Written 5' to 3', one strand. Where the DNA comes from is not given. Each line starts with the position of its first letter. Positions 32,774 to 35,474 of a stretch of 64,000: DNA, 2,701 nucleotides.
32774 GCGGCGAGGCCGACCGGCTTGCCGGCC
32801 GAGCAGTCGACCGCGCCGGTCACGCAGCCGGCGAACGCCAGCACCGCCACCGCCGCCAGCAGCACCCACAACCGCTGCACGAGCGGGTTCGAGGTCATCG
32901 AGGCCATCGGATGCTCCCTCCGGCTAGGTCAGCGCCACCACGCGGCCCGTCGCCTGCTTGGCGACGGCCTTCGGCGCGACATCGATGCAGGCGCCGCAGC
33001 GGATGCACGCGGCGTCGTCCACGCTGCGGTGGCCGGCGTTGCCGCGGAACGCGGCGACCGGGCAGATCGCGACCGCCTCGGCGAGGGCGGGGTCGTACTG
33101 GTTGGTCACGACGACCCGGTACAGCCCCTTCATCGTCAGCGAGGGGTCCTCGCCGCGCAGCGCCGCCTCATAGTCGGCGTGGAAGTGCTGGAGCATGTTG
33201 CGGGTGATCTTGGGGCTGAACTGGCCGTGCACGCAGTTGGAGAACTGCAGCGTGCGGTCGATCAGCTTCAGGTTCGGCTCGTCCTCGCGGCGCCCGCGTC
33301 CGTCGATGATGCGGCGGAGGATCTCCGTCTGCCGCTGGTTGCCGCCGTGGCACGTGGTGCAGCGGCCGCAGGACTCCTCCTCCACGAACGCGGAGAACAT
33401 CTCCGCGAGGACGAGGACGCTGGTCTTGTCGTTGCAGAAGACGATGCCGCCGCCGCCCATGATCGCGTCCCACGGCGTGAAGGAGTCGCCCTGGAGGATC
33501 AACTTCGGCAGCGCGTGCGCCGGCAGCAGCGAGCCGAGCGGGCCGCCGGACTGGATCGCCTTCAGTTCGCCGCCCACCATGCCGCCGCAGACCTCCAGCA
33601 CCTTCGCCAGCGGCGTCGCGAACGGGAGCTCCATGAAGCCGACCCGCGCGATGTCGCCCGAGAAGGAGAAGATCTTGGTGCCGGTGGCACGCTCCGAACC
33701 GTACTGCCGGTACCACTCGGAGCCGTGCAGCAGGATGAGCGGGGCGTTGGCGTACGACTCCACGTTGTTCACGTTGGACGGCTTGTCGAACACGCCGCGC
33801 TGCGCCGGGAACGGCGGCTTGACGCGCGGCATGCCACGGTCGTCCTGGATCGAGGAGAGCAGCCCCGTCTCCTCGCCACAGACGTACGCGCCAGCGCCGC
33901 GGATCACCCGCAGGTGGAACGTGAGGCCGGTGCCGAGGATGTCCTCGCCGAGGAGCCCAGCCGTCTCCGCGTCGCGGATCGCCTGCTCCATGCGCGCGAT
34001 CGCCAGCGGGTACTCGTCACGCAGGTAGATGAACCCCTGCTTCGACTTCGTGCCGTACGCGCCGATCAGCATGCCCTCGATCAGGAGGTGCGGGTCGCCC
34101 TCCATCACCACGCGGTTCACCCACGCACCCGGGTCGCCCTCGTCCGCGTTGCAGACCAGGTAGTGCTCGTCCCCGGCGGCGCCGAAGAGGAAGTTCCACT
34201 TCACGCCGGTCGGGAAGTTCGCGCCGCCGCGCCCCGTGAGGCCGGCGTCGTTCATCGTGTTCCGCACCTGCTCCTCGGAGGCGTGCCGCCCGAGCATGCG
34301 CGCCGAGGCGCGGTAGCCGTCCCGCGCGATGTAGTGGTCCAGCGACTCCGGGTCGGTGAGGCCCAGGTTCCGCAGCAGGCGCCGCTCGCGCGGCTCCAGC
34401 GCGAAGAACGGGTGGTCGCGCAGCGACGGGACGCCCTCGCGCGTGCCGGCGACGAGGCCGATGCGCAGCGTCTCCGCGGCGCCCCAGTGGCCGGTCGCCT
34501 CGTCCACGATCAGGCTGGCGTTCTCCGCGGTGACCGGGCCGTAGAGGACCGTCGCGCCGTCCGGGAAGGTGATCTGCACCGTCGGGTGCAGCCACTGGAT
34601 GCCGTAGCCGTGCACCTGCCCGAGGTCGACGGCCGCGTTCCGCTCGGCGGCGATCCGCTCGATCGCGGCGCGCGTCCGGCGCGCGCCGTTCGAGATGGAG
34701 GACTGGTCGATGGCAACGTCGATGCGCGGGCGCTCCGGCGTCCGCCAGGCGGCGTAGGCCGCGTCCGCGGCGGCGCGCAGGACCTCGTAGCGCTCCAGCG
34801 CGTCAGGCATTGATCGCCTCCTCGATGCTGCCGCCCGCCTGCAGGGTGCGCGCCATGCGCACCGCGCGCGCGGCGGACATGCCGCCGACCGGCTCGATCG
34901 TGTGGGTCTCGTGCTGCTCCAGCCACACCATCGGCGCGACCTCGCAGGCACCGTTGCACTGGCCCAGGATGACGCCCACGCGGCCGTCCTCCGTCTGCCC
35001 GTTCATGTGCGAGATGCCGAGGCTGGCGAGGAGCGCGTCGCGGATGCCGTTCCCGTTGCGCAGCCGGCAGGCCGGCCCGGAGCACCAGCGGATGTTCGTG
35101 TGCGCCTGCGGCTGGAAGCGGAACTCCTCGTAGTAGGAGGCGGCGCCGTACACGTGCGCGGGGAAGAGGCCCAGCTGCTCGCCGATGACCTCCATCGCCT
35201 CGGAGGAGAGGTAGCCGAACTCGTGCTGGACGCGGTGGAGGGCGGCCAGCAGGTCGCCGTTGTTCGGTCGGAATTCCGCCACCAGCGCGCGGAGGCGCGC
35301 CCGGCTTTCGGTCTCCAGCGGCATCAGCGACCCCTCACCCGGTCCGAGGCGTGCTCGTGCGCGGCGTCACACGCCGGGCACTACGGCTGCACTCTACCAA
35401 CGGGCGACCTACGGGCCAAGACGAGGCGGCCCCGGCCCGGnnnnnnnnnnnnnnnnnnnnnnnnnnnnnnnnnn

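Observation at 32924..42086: Translationally coupled DUF2298(YYY)-TIGR03663-UPF0104-FAD oxidoreductase membrane cluster followed by an orphan NuoE/NuoF-like diaphorase pair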

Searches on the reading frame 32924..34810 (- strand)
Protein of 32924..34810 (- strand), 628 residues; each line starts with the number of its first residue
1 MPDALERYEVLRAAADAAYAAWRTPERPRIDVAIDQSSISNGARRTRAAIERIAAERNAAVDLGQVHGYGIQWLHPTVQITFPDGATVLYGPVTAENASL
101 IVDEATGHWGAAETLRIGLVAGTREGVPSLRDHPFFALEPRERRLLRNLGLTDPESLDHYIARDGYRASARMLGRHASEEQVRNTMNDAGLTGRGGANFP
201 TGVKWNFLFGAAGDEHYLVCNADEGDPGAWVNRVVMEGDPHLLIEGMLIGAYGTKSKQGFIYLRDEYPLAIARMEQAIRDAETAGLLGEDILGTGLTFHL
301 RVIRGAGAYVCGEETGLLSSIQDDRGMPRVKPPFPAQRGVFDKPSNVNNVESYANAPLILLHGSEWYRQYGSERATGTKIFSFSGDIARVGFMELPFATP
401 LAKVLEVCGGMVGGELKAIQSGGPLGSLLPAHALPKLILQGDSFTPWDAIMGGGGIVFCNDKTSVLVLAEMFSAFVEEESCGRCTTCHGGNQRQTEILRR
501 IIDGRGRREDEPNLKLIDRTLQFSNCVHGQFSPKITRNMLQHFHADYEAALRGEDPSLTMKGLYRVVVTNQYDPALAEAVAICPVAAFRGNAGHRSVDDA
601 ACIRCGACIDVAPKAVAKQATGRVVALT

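Call 4: search_protein_families(library=pfam, proteins=[window:32924-34810:-], max_evalue=0.01)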
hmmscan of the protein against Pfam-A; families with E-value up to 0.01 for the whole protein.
window:32924-34810:- (628 aa): 3 families
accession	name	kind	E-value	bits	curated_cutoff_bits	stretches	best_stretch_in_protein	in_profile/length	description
PF01512.22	Complex1_51K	-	9.5e-42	142.9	31.2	1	187-356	2-148/150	Nuo51 FMN-binding domain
PF10589.14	NADH_4Fe-4S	-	2.2e-17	63.1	23.5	1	469-549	3-84/85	NADH-ubiquinone oxidoreductase-F iron-sulfur binding region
PF12797.12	Fer4_2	-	0.0098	16.3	24.5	0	595-611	3-19/22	4Fe-4S binding domain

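Call 5: search_protein_families(library=ncbifam, proteins=[window:32924-34810:-], max_evalue=0.01)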
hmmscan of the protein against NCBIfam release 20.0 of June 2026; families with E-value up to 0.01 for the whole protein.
window:32924-34810:- (628 aa): 12 families
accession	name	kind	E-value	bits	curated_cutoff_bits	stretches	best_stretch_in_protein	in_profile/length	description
TIGR01959.1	nuoF_fam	equivalog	3.6e-117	391.2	558.65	1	146-550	3-409/410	NADH-quinone oxidoreductase subunit NuoF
NF008436.0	PRK11278.1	equivalog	4.2e-92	309.4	749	1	153-554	23-429/448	NADH-quinone oxidoreductase subunit NuoF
NF010120.0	PRK13596.1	equivalog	4.2e-89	299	389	1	143-546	6-412/433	NADH-quinone oxidoreductase subunit NuoF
TIGR01945.1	rnfC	subfamily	1.2e-14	53.7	245.95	1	175-281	117-221/435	RnfABCDGE type electron transport complex subunit C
NF003454.1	PRK05035.1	equivalog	1.4e-11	43.6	345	1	176-281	120-222/556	electron transport complex subunit RsxC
TIGR04481.1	PR_assoc_PrdC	equivalog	1.6e-10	40.4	490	1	179-282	73-172/425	proline reductase-associated electron transfer protein PrdC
NF058577.1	FdxA_fam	equivalog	0.00019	21.6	65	1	581-613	17-49/52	4Fe-4S ferredoxin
NF005503.0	PRK07118.1-2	equivalog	0.00027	20.3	252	1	576-618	143-185/292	RnfABCDGE type electron transport complex subunit B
TIGR02064.1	dsrA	equivalog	0.0023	16.9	392.85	1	574-618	244-289/402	dissimilatory-type sulfite reductase subunit alpha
TIGR03287.1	methan_mark_16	hypoth_equivalog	0.003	16.1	363.95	1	579-624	312-354/391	methanogenesis marker 16 metalloprotein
NF045490.1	FdxA_Protbact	equivalog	0.0057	16.9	135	0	572-616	10-54/104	ferredoxin FdxA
TIGR02066.1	dsrB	equivalog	0.0072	15.4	341.5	0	578-622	188-236/341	dissimilatory-type sulfite reductase subunit beta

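Call 26: search_solved_structures(query=window:32924-34810:-, max_evalue=1e-10)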
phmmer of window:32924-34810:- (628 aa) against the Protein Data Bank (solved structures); distinct sequences matched with E-value up to 1e-10: 61 (the best 60 are shown).
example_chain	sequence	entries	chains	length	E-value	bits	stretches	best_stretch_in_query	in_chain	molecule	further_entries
9n5u_B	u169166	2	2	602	9.6e-132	443.7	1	30-612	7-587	NfnB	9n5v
7t2r_B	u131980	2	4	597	1.4e-130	439.8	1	63-614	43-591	NiFe hydrogenase subunit B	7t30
8oh5_B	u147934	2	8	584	5.8e-124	417.9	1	125-612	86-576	NAD-reducing hydrogenase subunit HoxF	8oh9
7p5h_B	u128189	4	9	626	4.7e-121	408.3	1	93-613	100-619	Fe-hydrogenase, subunit beta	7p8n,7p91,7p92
8a6t_B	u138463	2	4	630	5.7e-121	408.1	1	131-616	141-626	Electron bifurcating hydrogenase subunit HydB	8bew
9bov_B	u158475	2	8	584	1.4e-119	403.5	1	31-612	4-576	NADH dehydrogenase (Quinone)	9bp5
7q4v_B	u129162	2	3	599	9.3e-116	390.8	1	70-614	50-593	Iron hydrogenase HydB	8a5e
7q4w_B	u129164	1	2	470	2.9e-110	372.7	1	157-614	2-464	Iron hydrogenase HydB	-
9mqx_B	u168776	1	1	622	2.7e-109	369.5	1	125-614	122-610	NADH:ubiquinone oxidoreductase, NADH-binding (51 kD) subunit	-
6vw7_B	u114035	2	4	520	2.8e-105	356.2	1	32-550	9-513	NAD-dependent formate dehydrogenase beta subunit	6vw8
2fug_1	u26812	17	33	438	1.2e-90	307.9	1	137-556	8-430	NADH-quinone oxidoreductase chain 1 | NADH-QUINONE OXIDOREDUCTASE SUBUNIT 1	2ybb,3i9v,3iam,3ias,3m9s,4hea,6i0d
9wxb_C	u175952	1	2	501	2.7e-88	300.1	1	32-548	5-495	Formate dehydrogenase beta subunit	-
6tg9_B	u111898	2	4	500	1.2e-86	294.6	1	35-551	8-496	Formate dehydrogenase subunit beta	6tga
9q8i_F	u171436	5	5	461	5.6e-85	289.2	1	153-552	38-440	NADH-quinone oxidoreductase subunit F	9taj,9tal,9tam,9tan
7awt_F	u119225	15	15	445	5.9e-85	289.1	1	153-552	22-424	NADH-quinone oxidoreductase subunit F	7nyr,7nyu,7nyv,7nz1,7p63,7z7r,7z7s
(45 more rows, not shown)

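Call 94: search_solved_structures(query=window:32924-34810:-, max_evalue=1e-125, show_alignments=2)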
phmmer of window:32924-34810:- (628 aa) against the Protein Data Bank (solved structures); distinct sequences matched with E-value up to 1e-125: 2.
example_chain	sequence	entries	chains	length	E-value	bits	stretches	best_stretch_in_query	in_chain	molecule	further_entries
9n5u_B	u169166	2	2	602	9.6e-132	443.7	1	30-612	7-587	NfnB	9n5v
7t2r_B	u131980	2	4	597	1.4e-130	439.8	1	63-614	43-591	NiFe hydrogenase subunit B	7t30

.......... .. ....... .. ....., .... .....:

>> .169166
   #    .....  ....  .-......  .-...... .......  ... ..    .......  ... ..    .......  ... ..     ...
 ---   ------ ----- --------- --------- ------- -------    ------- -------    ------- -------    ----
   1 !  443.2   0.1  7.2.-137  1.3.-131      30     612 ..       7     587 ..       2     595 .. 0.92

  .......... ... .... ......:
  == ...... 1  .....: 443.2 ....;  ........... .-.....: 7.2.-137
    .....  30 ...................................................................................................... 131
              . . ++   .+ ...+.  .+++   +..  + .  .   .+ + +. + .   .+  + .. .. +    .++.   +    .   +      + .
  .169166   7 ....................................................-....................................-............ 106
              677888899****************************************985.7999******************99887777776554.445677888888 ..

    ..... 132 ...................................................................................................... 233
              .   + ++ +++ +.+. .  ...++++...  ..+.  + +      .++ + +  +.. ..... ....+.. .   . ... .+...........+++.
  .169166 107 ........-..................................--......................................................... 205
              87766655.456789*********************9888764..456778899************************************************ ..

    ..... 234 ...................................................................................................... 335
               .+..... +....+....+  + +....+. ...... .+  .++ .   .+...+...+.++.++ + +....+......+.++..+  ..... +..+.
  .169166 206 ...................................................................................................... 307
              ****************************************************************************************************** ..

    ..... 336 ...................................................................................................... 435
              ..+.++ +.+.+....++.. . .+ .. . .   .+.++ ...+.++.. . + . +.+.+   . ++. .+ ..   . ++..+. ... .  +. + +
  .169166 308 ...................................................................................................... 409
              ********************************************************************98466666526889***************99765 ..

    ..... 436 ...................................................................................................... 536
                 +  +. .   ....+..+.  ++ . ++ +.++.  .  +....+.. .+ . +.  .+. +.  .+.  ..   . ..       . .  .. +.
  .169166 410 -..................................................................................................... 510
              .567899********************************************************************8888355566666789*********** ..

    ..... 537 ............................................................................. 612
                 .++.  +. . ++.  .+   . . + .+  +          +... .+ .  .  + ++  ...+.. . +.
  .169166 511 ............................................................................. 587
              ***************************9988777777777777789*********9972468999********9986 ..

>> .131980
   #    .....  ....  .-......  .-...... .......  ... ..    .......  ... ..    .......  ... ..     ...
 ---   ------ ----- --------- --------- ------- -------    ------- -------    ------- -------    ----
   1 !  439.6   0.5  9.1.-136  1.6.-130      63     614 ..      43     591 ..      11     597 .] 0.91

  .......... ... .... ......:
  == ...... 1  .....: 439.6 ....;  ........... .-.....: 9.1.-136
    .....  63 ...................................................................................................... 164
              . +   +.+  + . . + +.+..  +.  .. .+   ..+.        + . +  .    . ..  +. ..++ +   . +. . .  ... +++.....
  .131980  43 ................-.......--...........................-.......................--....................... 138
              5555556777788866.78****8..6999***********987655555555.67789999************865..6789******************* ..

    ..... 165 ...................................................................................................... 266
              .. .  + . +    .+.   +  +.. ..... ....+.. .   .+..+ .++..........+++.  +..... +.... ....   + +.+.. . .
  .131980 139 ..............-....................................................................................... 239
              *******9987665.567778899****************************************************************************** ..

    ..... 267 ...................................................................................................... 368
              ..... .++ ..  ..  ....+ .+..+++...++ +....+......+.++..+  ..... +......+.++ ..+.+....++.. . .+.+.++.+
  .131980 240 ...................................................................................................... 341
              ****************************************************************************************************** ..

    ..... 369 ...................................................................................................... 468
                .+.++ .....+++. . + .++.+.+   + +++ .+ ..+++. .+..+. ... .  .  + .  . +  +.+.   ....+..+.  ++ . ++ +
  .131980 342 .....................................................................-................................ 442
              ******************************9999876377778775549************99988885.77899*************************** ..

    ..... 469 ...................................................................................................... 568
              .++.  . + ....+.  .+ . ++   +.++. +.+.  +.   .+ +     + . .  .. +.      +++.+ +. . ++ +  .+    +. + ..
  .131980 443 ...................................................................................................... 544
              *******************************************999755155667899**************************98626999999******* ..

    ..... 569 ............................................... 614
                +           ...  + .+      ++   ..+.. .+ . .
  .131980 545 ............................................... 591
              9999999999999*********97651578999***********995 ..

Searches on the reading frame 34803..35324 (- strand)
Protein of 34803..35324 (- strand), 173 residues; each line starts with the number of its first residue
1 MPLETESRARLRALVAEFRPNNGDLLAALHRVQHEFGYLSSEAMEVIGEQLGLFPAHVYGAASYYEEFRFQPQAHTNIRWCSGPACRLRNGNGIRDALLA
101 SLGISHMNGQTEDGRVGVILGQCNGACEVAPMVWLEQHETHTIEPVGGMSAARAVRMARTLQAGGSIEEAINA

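Call 4: search_protein_families(library=pfam, proteins=[window:34803-35324:-], max_evalue=0.01)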
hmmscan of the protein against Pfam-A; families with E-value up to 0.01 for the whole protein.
window:34803-35324:- (173 aa): 1 family
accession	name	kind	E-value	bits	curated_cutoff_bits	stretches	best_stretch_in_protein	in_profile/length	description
PF01257.25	2Fe-2S_thioredx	-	8.7e-29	100.7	24.8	1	14-142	4-131/145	Thioredoxin-like [2Fe-2S] ferredoxin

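Call 5: search_protein_families(library=ncbifam, proteins=[window:34803-35324:-], max_evalue=0.01)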
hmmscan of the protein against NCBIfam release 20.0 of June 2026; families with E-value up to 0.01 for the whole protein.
window:34803-35324:- (173 aa): 9 families
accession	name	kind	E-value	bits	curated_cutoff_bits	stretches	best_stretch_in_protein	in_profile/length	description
NF005722.0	PRK07539.1-2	equivalog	1.1e-23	84.1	141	1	3-145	5-146/157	NADH-quinone oxidoreductase subunit NuoE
NF004638.0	PRK05988.1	equivalog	1.9e-23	83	198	1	4-139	7-141/159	formate dehydrogenase subunit gamma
TIGR01958.1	nuoE_fam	subfamily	2.9e-23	82.6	142.4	1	24-143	17-135/148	NADH-quinone oxidoreductase subunit NuoE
NF005747.0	PRK07571.1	equivalog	2.2e-22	79.5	224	1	19-137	33-150/173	bidirectional hydrogenase complex protein HoxE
NF005721.0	PRK07539.1-1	equivalog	2e-20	73.2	308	1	6-135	29-157/292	NADH-quinone oxidoreductase subunit NuoE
NF005723.0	PRK07539.1-3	equivalog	2.5e-18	66.4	226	1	23-141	24-141/158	NADH-quinone oxidoreductase subunit NuoE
NF005725.0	PRK07539.1-5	equivalog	4.1e-16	59.1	220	1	5-138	19-154/174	NADH-quinone oxidoreductase subunit NuoE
NF005724.0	PRK07539.1-4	equivalog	6.1e-11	42.6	280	1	25-138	42-155/240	NADH-quinone oxidoreductase subunit NuoE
NF009040.0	PRK12373.1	equivalog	1.9e-07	31.2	514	1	28-136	42-150/400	NADH-quinone oxidoreductase subunit E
